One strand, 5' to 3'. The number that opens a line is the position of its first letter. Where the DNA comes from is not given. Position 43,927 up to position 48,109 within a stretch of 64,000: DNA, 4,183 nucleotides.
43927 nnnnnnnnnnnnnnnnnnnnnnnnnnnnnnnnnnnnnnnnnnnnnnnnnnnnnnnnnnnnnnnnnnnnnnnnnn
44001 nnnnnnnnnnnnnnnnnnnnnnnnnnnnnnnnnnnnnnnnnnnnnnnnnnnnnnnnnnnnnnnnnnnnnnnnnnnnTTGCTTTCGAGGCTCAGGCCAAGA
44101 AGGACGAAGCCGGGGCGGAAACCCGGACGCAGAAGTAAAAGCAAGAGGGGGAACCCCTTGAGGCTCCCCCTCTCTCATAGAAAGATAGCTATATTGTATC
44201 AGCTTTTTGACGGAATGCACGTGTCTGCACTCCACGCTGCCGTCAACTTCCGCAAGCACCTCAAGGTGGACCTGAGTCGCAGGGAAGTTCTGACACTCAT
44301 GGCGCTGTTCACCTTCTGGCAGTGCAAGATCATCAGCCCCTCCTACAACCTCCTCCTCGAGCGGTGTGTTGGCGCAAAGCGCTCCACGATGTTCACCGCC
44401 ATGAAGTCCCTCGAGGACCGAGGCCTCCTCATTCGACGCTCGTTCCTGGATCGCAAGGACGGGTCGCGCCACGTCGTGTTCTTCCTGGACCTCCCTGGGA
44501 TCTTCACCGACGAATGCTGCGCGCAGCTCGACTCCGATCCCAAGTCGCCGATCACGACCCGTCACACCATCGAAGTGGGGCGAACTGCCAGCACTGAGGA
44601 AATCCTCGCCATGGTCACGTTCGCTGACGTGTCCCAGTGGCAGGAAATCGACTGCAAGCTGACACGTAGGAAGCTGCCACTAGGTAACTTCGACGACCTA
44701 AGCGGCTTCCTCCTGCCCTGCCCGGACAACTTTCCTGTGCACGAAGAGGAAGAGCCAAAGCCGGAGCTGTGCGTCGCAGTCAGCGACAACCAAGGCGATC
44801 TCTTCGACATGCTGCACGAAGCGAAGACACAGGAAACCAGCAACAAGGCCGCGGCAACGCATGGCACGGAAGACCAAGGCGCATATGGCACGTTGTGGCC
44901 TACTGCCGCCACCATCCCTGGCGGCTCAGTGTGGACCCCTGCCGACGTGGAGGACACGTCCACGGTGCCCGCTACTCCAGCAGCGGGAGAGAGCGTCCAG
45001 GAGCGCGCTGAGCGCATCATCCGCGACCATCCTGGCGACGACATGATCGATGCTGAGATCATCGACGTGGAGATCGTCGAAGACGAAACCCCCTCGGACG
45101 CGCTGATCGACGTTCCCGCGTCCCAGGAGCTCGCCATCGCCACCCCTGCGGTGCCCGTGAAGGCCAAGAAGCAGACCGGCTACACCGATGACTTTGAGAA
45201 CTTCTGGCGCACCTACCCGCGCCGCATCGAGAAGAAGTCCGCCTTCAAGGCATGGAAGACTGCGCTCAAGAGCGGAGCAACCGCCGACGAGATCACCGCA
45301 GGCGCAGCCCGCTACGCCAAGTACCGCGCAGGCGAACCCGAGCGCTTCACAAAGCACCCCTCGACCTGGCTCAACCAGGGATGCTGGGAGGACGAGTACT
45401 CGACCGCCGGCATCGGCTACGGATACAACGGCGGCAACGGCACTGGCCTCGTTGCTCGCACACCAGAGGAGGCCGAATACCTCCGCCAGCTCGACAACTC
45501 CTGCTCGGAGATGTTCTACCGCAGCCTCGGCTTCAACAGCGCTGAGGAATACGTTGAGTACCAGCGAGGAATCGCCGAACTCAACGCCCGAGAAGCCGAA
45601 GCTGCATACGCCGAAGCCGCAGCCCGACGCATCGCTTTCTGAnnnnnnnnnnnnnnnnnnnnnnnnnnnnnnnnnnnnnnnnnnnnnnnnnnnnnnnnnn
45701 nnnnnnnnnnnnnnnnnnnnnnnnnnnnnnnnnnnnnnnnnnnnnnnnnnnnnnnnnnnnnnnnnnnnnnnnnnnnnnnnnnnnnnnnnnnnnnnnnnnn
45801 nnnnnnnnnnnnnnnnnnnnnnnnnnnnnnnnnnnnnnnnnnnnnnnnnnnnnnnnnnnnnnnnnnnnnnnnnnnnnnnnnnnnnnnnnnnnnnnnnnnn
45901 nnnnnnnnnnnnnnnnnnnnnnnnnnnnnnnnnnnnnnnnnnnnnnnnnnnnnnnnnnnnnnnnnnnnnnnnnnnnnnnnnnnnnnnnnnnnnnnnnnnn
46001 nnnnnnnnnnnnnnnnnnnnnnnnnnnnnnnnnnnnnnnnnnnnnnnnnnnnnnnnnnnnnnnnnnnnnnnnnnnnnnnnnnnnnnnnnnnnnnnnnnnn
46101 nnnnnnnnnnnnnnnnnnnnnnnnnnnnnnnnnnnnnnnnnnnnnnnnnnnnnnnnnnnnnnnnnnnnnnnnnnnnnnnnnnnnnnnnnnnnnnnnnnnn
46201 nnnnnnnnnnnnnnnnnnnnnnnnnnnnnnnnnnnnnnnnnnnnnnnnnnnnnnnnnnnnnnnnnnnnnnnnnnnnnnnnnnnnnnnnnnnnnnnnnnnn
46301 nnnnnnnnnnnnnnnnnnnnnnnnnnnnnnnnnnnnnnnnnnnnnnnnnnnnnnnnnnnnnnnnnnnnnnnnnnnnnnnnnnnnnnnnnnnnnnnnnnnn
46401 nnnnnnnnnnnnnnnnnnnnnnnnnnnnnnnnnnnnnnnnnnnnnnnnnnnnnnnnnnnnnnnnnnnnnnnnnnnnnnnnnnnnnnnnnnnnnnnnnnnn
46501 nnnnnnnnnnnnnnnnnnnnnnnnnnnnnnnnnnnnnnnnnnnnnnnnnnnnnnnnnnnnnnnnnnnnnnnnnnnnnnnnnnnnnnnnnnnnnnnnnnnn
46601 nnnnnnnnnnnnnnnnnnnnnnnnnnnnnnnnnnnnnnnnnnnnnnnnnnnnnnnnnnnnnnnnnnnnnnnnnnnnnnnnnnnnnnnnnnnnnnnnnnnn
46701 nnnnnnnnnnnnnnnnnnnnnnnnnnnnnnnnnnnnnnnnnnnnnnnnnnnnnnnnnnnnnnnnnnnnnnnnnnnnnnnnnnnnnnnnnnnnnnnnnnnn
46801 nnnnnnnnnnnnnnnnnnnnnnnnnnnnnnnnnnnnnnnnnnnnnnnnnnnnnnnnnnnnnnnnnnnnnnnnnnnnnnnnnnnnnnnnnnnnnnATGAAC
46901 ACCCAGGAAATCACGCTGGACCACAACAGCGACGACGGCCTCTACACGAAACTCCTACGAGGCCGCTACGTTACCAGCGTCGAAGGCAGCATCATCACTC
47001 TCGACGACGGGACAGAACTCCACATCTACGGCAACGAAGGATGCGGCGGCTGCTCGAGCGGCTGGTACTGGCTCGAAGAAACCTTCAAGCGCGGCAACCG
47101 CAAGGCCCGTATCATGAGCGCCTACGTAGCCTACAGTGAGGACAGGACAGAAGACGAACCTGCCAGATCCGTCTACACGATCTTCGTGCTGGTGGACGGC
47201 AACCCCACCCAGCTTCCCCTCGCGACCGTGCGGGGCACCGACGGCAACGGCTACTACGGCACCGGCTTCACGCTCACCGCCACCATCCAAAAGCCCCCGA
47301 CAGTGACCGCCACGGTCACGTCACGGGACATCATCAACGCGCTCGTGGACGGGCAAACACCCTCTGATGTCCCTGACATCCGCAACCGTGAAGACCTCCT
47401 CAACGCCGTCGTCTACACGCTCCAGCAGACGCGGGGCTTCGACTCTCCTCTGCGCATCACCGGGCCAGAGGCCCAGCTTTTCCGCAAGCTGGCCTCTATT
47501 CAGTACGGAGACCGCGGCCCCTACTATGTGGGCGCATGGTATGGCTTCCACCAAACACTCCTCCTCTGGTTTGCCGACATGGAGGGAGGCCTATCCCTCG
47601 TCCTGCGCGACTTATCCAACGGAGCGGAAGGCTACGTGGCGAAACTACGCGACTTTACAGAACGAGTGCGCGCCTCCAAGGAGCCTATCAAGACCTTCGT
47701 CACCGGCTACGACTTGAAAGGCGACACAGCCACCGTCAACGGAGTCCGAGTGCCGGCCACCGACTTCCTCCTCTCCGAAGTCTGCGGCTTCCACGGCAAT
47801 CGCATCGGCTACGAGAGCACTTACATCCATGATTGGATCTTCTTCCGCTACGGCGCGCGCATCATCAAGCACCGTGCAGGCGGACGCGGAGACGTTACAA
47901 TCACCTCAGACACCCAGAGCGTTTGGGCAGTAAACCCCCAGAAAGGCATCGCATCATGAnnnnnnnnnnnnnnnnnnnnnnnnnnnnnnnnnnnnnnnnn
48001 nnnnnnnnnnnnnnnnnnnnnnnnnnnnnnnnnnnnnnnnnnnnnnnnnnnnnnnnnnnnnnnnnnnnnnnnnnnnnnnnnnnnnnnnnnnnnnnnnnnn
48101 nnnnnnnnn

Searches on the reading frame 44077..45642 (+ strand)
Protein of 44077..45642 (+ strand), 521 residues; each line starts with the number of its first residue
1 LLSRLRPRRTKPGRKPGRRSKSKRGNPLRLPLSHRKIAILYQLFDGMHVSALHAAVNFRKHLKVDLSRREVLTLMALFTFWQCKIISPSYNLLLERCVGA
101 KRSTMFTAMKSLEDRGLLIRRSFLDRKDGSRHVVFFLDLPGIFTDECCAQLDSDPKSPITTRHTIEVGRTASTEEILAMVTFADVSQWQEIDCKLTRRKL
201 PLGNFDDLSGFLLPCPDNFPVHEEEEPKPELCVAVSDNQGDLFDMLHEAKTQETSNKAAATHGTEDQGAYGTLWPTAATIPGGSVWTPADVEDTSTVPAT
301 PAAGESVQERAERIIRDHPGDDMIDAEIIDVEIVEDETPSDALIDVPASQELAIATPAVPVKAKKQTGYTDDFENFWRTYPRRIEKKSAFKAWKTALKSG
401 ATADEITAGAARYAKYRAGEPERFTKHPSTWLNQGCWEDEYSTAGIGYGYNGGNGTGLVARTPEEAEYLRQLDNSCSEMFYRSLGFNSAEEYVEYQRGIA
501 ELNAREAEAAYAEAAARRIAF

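Call 10: search_protein_families(library=pfam, proteins=[window:44077-45642:+], max_evalue=0.01)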
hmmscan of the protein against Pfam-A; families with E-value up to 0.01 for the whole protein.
window:44077-45642:+ (521 aa): 0 families

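Call 11: search_protein_families(library=phrogs, proteins=[window:44077-45642:+], max_evalue=0.001)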
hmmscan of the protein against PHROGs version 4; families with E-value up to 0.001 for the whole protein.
window:44077-45642:+ (521 aa): 10 families
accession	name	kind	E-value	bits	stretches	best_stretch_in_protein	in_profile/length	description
phrog_270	-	DNA, RNA and nucleotide metabolism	2.7e-32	113.6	1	66-445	47-254/383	replication initiation protein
phrog_9327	-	DNA, RNA and nucleotide metabolism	1.4e-16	61.9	1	351-444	152-245/276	primosomal protein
phrog_9474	-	DNA, RNA and nucleotide metabolism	8.6e-14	52.7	1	345-444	161-252/288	replication initiation protein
phrog_16304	-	unknown function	1.9e-13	51.9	1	360-444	134-228/244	-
phrog_10293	-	unknown function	7.4e-11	43.1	1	363-439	7-83/185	-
phrog_1701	-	DNA, RNA and nucleotide metabolism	4.9e-09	37.4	1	353-433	201-287/323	DnaD-like helicase loader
phrog_26426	-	DNA, RNA and nucleotide metabolism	6.2e-09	36.7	1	350-431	124-208/272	replication protein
phrog_18526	-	unknown function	1.2e-08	36.1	1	365-419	45-102/157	-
phrog_3729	-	DNA, RNA and nucleotide metabolism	1.6e-08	35.1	1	365-419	244-301/356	replication initiation protein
phrog_3502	-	unknown function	0.00019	22.5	1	60-118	43-101/131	-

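Call 26: search_dna_similar(query=window:44077-45642:+, collection=plasmids, mode=protein, max_rows=15)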
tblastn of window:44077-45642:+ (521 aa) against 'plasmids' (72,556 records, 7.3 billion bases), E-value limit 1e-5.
Records with a match: 1; places in all: 1; records where one place covers at least 80% of the query: 0.
Best place of each record, by identity: <60% 1.
By first word of the organism name: Corynebacterium 1.
By predicted mobility (MOB-suite, as given by PLSDB): non-mobilizable 1.
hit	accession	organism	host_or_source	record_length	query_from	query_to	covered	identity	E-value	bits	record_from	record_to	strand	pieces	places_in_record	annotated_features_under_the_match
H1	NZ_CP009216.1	Corynebacterium ureicelerivorans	Homo sapiens,blood culture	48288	338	440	20%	37.1%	1e-6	59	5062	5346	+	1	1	helix-turn-helix domain-containing protein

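Call 63: search_protein_families(library=ncbifam, proteins=[window:44077-45642:+], max_evalue=0.01)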
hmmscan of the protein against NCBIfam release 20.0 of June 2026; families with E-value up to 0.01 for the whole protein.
window:44077-45642:+ (521 aa): 0 families

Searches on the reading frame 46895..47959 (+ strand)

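Call 10: search_protein_families(library=pfam, proteins=[window:46895-47959:+], max_evalue=0.01)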
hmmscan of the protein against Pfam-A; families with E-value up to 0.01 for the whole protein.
window:46895-47959:+ (354 aa): 1 family
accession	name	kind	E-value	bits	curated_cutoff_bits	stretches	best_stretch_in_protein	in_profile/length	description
PF24240.1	DUF7448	-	6.4e-08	33.4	27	1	23-126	5-103/104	Domain of unknown function (DUF7448)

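Call 91: search_protein_families(library=phrogs, proteins=[window:46895-47959:+], max_evalue=0.001)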
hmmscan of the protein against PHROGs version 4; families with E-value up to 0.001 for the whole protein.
window:46895-47959:+ (354 aa): 1 family
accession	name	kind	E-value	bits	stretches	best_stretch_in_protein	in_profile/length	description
phrog_2131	-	unknown function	1.1e-10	42.7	1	16-130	12-120/134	-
